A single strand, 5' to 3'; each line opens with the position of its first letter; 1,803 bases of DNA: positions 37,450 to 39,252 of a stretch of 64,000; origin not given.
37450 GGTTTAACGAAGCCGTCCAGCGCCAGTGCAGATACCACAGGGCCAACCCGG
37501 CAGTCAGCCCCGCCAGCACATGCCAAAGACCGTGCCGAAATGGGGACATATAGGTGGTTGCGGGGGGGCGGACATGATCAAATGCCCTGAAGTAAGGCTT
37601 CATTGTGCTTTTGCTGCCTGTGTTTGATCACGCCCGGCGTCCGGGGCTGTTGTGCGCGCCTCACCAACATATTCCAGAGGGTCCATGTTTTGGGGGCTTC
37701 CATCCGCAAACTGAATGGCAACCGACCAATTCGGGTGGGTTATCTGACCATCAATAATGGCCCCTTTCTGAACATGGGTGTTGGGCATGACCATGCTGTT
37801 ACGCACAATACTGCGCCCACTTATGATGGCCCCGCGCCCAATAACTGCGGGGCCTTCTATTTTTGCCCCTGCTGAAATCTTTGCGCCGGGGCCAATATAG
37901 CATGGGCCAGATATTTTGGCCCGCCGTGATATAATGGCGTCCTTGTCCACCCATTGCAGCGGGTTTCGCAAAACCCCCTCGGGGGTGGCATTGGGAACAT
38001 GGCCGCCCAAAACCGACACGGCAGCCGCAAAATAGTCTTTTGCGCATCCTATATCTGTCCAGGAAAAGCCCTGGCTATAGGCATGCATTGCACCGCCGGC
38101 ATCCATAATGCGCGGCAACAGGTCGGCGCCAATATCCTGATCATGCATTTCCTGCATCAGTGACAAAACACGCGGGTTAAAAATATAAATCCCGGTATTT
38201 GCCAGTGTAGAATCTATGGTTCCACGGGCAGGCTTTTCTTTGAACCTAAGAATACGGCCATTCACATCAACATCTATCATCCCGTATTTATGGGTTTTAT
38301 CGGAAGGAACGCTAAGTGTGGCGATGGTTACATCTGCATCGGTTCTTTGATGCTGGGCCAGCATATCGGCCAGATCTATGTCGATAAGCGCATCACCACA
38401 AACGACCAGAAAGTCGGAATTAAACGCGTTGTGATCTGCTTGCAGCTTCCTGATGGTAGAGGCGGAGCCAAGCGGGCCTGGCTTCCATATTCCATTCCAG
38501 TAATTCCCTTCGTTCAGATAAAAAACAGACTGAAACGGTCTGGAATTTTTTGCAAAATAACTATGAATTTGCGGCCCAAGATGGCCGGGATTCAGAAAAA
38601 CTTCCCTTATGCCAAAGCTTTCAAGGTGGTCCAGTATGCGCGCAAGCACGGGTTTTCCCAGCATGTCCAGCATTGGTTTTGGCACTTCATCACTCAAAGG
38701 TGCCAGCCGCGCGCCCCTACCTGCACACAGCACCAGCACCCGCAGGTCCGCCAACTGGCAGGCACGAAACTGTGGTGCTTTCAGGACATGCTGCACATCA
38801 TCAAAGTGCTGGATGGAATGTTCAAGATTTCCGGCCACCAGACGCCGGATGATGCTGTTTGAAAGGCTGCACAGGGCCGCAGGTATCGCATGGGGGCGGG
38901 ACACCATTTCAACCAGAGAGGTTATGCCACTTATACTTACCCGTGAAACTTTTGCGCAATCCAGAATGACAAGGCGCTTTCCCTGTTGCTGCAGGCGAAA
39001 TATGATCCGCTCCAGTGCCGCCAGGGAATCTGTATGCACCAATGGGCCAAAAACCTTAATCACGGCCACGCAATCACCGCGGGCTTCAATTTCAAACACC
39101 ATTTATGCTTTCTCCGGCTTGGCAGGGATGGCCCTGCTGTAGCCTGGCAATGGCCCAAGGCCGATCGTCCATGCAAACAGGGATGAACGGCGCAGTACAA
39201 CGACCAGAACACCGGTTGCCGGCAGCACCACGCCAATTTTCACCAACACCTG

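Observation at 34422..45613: An ~11 kb A+T-richer island between hom and glpX-recJ encodes an unassigned synthase-type glycan system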

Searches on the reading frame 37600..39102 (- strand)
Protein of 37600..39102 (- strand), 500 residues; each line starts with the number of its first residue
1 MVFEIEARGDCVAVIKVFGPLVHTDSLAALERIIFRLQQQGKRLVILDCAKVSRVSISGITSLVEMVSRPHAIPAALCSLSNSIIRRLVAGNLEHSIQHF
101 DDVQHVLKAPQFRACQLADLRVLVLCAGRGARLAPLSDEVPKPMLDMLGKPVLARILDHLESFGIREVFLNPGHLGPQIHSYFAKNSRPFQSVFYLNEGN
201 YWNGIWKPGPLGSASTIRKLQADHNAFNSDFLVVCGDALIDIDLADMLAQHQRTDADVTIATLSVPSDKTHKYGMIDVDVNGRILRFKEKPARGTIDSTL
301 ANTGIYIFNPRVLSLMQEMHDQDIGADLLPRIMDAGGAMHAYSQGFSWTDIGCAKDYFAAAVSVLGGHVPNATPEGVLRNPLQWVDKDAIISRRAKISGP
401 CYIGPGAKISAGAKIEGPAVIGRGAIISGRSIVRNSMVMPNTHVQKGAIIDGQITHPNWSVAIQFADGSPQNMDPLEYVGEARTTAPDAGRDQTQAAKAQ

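Call 3: search_protein_families(library=pfam, proteins=[window:37600-39102:-], max_evalue=0.01)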
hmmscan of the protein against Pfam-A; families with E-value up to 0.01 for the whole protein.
window:37600-39102:- (500 aa): 6 families
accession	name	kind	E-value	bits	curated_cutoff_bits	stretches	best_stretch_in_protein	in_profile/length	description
PF00483.29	NTP_transferase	-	2.5e-37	129.2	21.2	1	123-362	3-240/245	Nucleotidyl transferase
PF12804.13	NTP_transf_3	-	4.1e-09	37.3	27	1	122-262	1-122/160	MobA-like NTP transferase domain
PF01740.26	STAS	-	1.7e-08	34.6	22.6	1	5-104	4-104/106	STAS domain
PF00132.30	Hexapep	-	2.4e-08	33.8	27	2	401-434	2-35/36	Bacterial transferase hexapeptide (six repeats)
PF25084.1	LbH_EIF2B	-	7.4e-07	29.6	54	1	385-455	6-75/105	EIF2B subunit epsilon LbH domain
PF24894.1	Hexapep_GlmU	-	0.0062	17.1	23.3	0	419-461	19-60/104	GlmU-like, C-terminal hexapeptide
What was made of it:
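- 37600..39102 (-): STAS::sugar-1-phosphate nucleotidyltransferase::LbH fusion, 500 aa. The STAS domain is ~aa 5-104 (nt 38791-39090). The catalytic and LbH part is aa 119-441 (nt 37780-38748). Pfam STAS 1.7e-8 and NTP_transferase 2.5e-37 (call 3).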

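Call 4: search_protein_families(library=ncbifam, proteins=[window:37600-39102:-], max_evalue=0.01)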
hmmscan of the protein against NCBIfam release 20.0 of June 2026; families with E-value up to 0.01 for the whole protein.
window:37600-39102:- (500 aa): 45 families (the best 25 are shown)
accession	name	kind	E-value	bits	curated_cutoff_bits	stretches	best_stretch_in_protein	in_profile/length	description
NF052502.1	man1P_GTase_Rv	exception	3e-43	148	440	1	123-455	4-318/352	mannose-1-phosphate guanylyltransferase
TIGR03992.1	Arch_glmU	subfamily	1.4e-38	132.9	292.1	1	122-445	3-311/393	bifunctional sugar-1-phosphate nucleotidylyltransferase/acetyltransferase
TIGR02091.1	glgC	equivalog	3.9e-36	124.9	424.9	1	122-458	3-353/364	glucose-1-phosphate adenylyltransferase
NF003670.0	PRK05293.1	equivalog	2.8e-34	118.7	470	1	228-462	117-353/382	glucose-1-phosphate adenylyltransferase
NF001947.0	PRK00725.1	subfamily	8.6e-27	93.9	470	1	231-461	133-370/426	glucose-1-phosphate adenylyltransferase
TIGR01208.1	rmlA_long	equivalog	2.3e-26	92.5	320.25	1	122-450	2-297/353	glucose-1-phosphate thymidylyltransferase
NF002772.0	PRK02862.1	equivalog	4.5e-26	91.6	537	2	212-297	99-185/429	glucose-1-phosphate adenylyltransferase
NF041313.1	UDPGP_AglF_Halo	equivalog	2.7e-24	85.9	400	1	122-321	3-187/234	UTP--glucose-1-phosphate uridylyltransferase AglF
NF002023.0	PRK00844.1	subfamily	2.2e-23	82.8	458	1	225-463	114-377/408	glucose-1-phosphate adenylyltransferase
NF041173.1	Sug_nt_acttase_Thmprot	equivalog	1.1e-22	80.6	600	1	121-444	2-310/405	bifunctional sugar-1-phosphate nucleotidylyltransferase/acetyltransferase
NF045761.1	NAMPUrTaseMurU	equivalog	8.6e-22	78.1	250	1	121-355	2-218/226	N-acetylmuramate alpha-1-phosphate uridylyltransferase MurU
TIGR02623.1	G1P_cyt_trans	equivalog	3.4e-19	69.3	300.25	2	226-351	118-232/255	glucose-1-phosphate cytidylyltransferase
NF049965.1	GlMnHpPGnyltfHddC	equivalog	1.6e-16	60.6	300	1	122-313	3-172/221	D-glycero-D-manno-heptose 1-phosphate guanosyltransferase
TIGR01099.1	galU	equivalog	2.8e-16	59.9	326.8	2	222-320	114-218/261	UTP--glucose-1-phosphate uridylyltransferase GalU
NF010935.0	PRK14355.1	equivalog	5.1e-16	58.3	718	2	120-313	4-183/459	bifunctional UDP-N-acetylglucosamine diphosphorylase/glucosamine-1-phosphate N-acetyltransferase GlmU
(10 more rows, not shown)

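Call 60: find_homologous_proteins(query=window:37600-39102:-)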
Query window:37600-39102:- (500 aa): 201 proteins with E <= 0.001 among 8000 candidates; the best 120 are listed.
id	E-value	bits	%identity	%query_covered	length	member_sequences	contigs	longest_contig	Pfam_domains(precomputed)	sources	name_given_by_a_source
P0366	0.0e+0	1131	99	100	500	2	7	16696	PF00483.30,PF01740.27,PF00132.31,PF25087.2,PF25084.2,PF12804.14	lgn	-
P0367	5.7e-199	680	62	96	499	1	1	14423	PF00483.30,PF01740.27,PF00132.31,PF25087.2,PF12804.14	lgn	-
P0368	4.1e-181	621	57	96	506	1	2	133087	PF00483.30,PF01740.27,PF00132.31,PF25087.2,PF12804.14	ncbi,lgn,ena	ncbi:MAG: sugar phosphate nucleotidyltransferase [Paracoccaceae bacterium]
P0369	2.1e-149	517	48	97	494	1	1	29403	PF00483.30,PF25087.2,PF12804.14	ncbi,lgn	ncbi:MAG: sugar phosphate nucleotidyltransferase [Pseudomonadota bacterium]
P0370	4.9e-137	476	46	96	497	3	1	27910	PF00483.30,PF01740.27,PF25087.2,PF25084.2,PF12804.14,PF13466.13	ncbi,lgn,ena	-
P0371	1.9e-135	471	46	92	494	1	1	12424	PF00483.30,PF01740.27,PF00132.31,PF25087.2,PF25084.2,PF12804.14,PF13466.13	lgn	-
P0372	4.3e-135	470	46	94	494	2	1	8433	PF00483.30,PF00132.31,PF25087.2,PF12804.14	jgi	jgi:mannose-1-phosphate guanylyltransferase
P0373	4.9e-133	463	44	97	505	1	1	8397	PF00483.30,PF01740.27,PF00132.31,PF25087.2,PF12804.14,PF13466.13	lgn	-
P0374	2.1e-132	461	45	96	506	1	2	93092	PF00483.30,PF01740.27,PF00132.31,PF25087.2,PF12804.14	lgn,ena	-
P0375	2.0e-131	458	44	96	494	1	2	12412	PF00483.30,PF01740.27,PF12804.14,PF13466.13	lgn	-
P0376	1.2e-127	445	43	94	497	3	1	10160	PF00483.30,PF00132.31,PF25087.2,PF12804.14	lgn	-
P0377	4.6e-127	443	45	95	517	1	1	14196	PF00483.30,PF25087.2,PF12804.14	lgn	-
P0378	5.0e-127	443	41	99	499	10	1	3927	PF00483.30,PF01740.27,PF12804.14,PF13466.13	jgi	jgi:mannose-1-phosphate guanylyltransferase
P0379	6.3e-127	443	43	97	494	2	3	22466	PF00483.30,PF01740.27,PF00132.31,PF25087.2,PF12804.14,PF13466.13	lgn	-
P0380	6.5e-127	443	43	96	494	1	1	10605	PF00483.30,PF01740.27,PF25087.2,PF12804.14,PF13466.13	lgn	-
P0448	5.2e-92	327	34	96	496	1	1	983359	PF00483.30,PF25087.2,PF12804.14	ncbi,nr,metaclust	ncbi:Putative sugar-phosphate nucleotidyl transferase [Rhodobacterales bacterium HTCC2150]|nr:Putati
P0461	5.4e-65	238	31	93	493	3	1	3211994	PF00483.30,PF01740.27,PF13466.13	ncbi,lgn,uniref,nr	ncbi:sugar phosphate nucleotidyltransferase [Cognatishimia activa]|uniref:sugar phosphate nucleotidy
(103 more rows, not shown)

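Call 77: find_encoding_contigs(protein=P0461, flank=10000, max_places=1)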
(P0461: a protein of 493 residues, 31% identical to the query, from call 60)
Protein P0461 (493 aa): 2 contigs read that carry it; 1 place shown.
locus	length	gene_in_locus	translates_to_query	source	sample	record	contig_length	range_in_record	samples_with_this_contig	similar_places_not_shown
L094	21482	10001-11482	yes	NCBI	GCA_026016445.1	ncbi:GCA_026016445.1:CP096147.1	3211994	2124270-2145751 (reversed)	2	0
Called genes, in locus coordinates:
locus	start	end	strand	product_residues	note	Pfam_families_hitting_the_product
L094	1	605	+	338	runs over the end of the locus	PF10150:RNase_E_G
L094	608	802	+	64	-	PF03884:YacG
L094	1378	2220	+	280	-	PF03235:GmrSD_N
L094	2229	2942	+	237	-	PF01844:HNH (weak)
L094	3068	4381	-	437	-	PF15515:MvaI_BcnI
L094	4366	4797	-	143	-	PF03852:Vsr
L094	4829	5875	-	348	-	PF00145:DNA_methylase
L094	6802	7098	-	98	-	-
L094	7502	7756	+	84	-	-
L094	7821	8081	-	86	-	-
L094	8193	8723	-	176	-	PF00691:OmpA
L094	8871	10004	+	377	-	PF01757:Acyl_transf_3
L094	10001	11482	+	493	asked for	PF01740:STAS (weak), PF13466:STAS_2 (weak), PF00483:NTP_transferase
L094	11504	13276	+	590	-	PF00535:Glycos_transf_2, PF13641:Glyco_tranf_2_3, PF13632:Glyco_trans_2_3, PF03552:Cellulose_synt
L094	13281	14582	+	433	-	PF11329:DUF3131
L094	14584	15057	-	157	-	-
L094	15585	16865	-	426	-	-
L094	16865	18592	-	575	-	PF11329:DUF3131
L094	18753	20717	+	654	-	PF00005:ABC_tran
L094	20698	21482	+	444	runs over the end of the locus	-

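Call 78: find_encoding_contigs(protein=P0448, flank=10000, max_places=1)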
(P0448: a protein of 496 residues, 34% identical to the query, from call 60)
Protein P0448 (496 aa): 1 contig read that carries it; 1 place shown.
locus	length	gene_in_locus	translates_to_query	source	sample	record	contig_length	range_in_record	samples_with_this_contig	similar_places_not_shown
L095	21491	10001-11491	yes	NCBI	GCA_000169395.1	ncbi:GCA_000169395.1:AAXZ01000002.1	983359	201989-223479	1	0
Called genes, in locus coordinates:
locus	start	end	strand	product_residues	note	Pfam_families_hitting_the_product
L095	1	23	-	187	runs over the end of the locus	PF04268:SoxG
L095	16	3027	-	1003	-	PF13510:Fer2_4, PF00890:FAD_binding_2 (weak), PF07992:Pyr_redox_2 (weak), PF12831:FAD_oxidored, PF13450:NAD_binding_8 (weak), PF17806:SO_alpha_A3, PF01571:GCV_T, PF08669:GCV_T_C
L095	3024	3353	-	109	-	PF04267:SoxD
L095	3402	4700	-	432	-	PF01946:Thi4 (weak), PF01266:DAO, PF13738:Pyr_redox_3 (faint)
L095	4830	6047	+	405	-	PF23914:TPR_CcmH_CycH (weak)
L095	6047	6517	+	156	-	PF03652:RuvX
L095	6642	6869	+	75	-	PF06945:DUF1289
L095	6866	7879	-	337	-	PF01207:Dus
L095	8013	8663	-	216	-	PF00691:OmpA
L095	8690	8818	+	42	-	-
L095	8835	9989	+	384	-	PF01757:Acyl_transf_3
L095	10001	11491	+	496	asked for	PF00483:NTP_transferase, PF12804:NTP_transf_3, PF25087:GMPPB_C (weak)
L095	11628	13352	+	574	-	PF00535:Glycos_transf_2, PF13641:Glyco_tranf_2_3 (faint), PF13632:Glyco_trans_2_3 (weak), PF03552:Cellulose_synt (weak)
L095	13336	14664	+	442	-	PF11329:DUF3131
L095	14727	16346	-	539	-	-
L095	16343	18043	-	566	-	PF11329:DUF3131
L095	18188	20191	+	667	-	PF00005:ABC_tran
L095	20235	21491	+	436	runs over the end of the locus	PF25984:BSH_YknX (weak)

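Call 79: search_protein_families(library=pfam, proteins=[L095:20235-21491:+, L094:20698-21480:+], max_evalue=1)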
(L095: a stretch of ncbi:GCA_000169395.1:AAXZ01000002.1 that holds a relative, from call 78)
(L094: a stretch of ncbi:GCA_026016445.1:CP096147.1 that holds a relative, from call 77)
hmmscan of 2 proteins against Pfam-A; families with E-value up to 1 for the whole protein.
L095:20235-21491:+ (419 aa): 5 families
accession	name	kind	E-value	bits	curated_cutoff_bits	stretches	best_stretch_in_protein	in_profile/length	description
PF13533.13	Biotin_lipoyl_2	-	1.2e-08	35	29.8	1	49-79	2-32/32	Biotin-lipoyl like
PF13437.12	HlyD_3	-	8.4e-07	30.1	22.2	1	258-340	2-80/106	HlyD family secretion protein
PF16576.10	HlyD_D23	-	0.0029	17.4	30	1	46-90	18-63/214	Barrel-sandwich domain of CusB or HlyD membrane-fusion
PF00364.28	Biotin_lipoyl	-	0.031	14.5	22.1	1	50-77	3-35/73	Biotin-requiring enzyme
PF00358.26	PTS_EIIA_1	-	0.081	13.1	27.2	1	47-87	74-112/127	phosphoenolpyruvate-dependent sugar phosphotransferase system, EIIA 1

L094:20698-21480:+ (261 aa): 0 families

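Call 80: search_solved_structures(query=window:37600-39102:-, max_evalue=1e-10)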
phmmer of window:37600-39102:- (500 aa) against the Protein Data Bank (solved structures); distinct sequences matched with E-value up to 1e-10: 24.
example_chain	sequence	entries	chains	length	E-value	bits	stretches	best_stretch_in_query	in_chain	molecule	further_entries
8x7s_B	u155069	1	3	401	3e-59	204.5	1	119-441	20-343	UTP--glucose-1-phosphate uridylyltransferase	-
7x8j_A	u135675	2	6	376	3.1e-24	89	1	120-438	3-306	Mannose-1-phosphate guanylyltransferase 1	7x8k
8yre_D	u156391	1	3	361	4.3e-24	88.5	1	121-438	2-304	Mannose-1-phosphate guanylyltransferase 1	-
7whr_B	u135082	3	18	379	2.1e-23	86.2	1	119-455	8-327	Nucleotidyl transferase family protein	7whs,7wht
7d72_K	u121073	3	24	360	2.7e-22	82.6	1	121-430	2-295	Mannose-1-phosphate guanyltransferase beta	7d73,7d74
6jq8_A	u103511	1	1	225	4.1e-18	68.8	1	122-361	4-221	Putative 6-deoxy-D-mannoheptose pathway protein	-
5xhw_A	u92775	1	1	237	4.8e-18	68.6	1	122-361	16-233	Putative 6-deoxy-D-mannoheptose pathway protein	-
9xuk_A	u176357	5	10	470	1.5e-15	60.4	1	123-452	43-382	Glucose-1-phosphate adenylyltransferase small subunit, chloroplastic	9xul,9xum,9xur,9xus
1yp2_A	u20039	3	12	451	1.7e-15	60.2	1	123-452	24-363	Glucose-1-phosphate adenylyltransferase small subunit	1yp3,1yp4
5mni_E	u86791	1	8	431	8.7e-15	57.9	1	122-342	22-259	Glucose-1-phosphate adenylyltransferase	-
5l6s_A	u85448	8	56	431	2.7e-14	56.3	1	122-342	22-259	Glucose-1-phosphate adenylyltransferase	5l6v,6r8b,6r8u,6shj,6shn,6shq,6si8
6v96_H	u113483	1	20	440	7.5e-13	51.5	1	119-346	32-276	Glucose-1-phosphate adenylyltransferase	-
6vr0_A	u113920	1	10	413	7.9e-13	51.4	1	119-346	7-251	Glucose-1-phosphate adenylyltransferase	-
5w6j_A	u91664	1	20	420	8.4e-13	51.3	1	119-346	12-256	Glucose-1-phosphate adenylyltransferase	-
6v99_A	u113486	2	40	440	8.6e-13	51.3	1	119-346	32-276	Glucose-1-phosphate adenylyltransferase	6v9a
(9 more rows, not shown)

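Call 81: search_solved_structures(query=window:37600-39102:-, max_evalue=1e-40, show_alignments=1)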
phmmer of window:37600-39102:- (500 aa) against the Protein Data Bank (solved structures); distinct sequences matched with E-value up to 1e-40: 1.
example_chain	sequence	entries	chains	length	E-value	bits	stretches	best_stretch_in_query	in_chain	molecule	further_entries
8x7s_B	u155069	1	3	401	3e-59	204.5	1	119-441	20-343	UTP--glucose-1-phosphate uridylyltransferase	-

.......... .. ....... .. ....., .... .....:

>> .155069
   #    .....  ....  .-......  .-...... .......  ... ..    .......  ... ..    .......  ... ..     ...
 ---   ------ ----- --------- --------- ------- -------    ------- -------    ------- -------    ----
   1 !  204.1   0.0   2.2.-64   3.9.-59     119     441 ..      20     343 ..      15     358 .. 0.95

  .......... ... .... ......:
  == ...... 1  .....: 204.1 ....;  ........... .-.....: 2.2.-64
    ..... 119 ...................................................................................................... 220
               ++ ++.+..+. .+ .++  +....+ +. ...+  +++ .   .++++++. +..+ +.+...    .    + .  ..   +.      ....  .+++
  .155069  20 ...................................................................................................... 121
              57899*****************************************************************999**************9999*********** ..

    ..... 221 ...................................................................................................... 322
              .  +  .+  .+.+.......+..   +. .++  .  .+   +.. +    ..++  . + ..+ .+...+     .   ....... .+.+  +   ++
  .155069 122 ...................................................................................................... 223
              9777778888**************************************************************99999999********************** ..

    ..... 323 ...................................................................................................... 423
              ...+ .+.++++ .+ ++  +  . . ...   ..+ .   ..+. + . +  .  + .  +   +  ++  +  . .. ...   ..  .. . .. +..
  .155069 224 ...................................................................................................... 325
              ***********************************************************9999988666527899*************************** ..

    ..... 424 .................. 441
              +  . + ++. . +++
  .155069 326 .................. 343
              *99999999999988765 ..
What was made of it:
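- The nucleotidyltransferase domain matches a solved UDP-glucose pyrophosphorylase at E=3e-59, 35 orders of magnitude better than GDP-mannose enzymes (calls 80, 81).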
